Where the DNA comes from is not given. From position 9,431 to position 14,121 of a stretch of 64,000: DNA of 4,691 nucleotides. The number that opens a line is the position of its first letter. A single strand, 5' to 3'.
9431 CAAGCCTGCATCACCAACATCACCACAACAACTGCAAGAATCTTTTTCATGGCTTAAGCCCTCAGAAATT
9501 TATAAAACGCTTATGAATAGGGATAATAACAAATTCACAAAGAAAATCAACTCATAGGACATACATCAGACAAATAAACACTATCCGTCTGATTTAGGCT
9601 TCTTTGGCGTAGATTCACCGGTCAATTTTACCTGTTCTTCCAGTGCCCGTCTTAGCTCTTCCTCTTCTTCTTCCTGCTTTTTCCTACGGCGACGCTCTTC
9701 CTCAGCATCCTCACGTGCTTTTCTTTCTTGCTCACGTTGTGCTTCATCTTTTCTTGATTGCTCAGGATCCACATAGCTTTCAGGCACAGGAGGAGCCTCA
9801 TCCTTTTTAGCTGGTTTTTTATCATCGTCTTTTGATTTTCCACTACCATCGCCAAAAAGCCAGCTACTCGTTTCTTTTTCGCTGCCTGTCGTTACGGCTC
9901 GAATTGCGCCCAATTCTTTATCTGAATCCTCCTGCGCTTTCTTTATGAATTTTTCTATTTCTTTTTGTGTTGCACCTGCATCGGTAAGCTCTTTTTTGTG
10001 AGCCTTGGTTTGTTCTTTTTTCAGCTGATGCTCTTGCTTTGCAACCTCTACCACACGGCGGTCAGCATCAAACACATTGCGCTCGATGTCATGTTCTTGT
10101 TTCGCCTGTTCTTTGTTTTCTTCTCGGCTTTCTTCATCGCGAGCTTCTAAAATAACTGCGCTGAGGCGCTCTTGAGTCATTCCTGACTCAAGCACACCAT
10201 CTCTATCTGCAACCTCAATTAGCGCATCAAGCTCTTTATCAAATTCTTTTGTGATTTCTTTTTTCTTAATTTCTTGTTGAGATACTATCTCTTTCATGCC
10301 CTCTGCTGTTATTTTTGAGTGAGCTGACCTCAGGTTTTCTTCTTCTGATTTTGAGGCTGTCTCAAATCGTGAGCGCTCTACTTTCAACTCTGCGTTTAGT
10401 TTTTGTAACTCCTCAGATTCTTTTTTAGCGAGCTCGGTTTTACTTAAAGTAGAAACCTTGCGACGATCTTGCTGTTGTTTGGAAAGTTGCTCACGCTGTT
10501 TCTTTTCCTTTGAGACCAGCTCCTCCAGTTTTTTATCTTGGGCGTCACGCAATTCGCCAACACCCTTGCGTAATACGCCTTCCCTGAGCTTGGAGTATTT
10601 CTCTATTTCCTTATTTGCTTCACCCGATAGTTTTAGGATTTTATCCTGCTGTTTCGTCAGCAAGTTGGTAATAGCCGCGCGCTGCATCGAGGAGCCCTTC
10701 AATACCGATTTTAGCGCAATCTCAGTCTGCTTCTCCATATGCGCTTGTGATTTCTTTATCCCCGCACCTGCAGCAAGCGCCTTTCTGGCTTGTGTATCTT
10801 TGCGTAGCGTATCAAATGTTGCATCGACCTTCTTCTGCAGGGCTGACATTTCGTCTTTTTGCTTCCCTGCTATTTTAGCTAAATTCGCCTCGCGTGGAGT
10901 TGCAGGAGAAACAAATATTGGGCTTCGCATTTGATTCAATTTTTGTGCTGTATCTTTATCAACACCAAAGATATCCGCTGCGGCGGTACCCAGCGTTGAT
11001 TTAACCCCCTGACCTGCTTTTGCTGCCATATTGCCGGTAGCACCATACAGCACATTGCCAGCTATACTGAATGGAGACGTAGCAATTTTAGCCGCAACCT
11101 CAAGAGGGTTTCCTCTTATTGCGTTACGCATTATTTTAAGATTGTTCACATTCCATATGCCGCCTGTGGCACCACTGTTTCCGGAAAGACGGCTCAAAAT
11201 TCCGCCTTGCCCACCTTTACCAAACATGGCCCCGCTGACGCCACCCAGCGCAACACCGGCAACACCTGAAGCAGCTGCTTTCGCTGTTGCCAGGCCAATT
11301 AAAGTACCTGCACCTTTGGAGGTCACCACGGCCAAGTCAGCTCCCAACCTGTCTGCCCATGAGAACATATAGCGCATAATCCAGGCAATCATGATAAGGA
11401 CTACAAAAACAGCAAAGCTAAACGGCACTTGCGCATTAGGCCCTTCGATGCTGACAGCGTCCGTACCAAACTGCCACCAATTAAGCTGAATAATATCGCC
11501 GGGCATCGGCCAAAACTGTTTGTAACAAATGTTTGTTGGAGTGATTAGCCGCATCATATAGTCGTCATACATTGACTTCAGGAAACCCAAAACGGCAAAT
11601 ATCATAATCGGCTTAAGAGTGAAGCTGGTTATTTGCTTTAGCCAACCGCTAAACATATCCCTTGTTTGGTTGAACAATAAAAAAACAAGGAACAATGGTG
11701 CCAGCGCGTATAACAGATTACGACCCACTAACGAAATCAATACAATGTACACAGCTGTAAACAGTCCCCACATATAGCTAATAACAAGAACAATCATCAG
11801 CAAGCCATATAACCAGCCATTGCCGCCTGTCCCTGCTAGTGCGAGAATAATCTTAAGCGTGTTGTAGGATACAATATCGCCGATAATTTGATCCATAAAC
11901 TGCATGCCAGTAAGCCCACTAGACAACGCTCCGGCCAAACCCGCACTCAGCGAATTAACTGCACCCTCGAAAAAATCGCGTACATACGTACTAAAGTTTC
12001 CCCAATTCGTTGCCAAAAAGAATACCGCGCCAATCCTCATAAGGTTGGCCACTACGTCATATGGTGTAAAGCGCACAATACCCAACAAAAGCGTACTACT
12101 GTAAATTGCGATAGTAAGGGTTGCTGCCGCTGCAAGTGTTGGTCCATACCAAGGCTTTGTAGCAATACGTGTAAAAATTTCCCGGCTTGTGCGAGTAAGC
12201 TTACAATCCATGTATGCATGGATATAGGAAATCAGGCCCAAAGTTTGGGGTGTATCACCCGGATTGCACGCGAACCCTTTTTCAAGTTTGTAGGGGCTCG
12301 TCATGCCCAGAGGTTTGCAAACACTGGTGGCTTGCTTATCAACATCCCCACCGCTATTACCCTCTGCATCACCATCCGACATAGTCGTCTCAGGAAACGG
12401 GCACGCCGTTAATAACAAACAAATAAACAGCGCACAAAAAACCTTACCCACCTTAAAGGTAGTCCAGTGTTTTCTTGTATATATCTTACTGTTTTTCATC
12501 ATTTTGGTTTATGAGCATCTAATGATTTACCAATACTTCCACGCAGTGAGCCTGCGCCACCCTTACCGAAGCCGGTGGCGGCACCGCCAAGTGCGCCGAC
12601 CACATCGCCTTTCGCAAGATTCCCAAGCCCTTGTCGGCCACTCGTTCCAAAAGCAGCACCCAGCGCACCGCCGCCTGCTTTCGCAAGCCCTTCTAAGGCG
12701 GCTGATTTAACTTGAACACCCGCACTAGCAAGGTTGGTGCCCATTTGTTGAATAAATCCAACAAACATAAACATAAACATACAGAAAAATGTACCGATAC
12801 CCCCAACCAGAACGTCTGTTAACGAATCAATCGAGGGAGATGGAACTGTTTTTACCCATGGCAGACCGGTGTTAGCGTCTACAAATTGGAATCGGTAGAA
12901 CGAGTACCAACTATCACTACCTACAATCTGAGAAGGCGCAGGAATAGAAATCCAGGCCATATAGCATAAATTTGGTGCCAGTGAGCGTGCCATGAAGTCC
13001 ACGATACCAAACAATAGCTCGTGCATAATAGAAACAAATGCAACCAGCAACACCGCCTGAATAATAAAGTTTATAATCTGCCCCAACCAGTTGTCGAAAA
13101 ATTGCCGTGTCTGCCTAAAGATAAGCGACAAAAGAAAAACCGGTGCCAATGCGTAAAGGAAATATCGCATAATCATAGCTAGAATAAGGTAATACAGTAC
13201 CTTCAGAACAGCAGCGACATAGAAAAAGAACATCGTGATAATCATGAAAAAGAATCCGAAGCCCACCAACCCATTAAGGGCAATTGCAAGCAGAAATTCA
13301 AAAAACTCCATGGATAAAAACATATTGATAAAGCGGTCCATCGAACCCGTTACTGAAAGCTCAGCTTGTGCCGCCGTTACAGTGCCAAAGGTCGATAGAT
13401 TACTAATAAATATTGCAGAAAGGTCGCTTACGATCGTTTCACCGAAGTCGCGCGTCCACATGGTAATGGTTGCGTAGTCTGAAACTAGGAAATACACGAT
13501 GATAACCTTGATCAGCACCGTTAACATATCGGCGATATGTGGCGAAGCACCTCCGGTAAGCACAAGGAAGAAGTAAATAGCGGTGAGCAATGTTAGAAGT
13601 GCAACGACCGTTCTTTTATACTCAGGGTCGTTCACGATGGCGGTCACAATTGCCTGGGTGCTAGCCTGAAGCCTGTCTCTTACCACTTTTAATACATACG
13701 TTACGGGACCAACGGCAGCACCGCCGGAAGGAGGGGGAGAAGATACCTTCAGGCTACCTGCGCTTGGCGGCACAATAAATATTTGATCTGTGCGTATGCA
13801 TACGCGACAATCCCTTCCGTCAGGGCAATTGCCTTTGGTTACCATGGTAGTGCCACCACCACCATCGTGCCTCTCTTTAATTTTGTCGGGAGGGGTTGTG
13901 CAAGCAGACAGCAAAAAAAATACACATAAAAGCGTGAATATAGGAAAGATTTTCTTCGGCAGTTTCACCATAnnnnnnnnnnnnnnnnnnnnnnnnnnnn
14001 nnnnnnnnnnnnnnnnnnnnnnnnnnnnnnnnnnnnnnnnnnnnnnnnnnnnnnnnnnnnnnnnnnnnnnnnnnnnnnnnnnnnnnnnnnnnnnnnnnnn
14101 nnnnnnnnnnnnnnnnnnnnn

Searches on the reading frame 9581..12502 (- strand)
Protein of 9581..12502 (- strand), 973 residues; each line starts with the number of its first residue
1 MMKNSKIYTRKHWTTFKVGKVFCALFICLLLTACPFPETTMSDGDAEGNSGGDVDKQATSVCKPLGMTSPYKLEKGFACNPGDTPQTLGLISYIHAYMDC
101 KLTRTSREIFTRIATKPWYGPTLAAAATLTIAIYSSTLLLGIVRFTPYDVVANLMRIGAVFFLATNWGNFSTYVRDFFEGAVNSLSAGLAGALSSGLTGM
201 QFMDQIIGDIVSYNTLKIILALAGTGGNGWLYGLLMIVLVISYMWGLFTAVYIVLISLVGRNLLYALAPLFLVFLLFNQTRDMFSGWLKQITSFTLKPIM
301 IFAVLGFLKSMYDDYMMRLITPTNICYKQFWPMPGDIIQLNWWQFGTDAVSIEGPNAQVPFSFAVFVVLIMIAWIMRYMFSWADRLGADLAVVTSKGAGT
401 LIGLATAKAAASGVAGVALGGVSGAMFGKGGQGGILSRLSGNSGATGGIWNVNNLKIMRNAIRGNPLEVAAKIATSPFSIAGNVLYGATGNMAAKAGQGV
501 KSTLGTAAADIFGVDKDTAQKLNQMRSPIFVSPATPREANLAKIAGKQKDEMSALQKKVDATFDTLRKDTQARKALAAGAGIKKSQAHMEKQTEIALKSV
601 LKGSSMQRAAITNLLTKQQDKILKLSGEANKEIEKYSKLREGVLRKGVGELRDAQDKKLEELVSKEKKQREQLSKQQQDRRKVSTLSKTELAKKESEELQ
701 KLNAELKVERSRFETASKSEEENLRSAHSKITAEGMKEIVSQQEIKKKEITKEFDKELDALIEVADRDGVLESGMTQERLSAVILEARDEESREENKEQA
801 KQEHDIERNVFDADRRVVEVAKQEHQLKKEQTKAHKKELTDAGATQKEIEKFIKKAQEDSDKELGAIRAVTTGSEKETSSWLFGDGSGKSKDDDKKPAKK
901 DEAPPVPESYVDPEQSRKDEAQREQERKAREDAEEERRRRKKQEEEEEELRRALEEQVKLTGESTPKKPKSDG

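Call 81: search_protein_families(library=pfam, proteins=[window:9581-12502:-], max_evalue=0.00001)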
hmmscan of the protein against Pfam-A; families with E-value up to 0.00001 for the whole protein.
window:9581-12502:- (973 aa): 1 family
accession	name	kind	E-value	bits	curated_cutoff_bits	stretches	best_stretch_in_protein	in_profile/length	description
PF04610.19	TrbL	-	2.1e-27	96.7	25.9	1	127-322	1-190/215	TrbL/VirB6 plasmid conjugal transfer protein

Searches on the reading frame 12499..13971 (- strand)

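Call 81: search_protein_families(library=pfam, proteins=[window:12499-13971:-], max_evalue=0.00001)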
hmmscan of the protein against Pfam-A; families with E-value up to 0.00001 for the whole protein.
window:12499-13971:- (490 aa): 1 family
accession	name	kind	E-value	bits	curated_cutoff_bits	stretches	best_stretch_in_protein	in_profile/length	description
PF04610.19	TrbL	-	1.9e-17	64.2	25.9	1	126-327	1-187/215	TrbL/VirB6 plasmid conjugal transfer protein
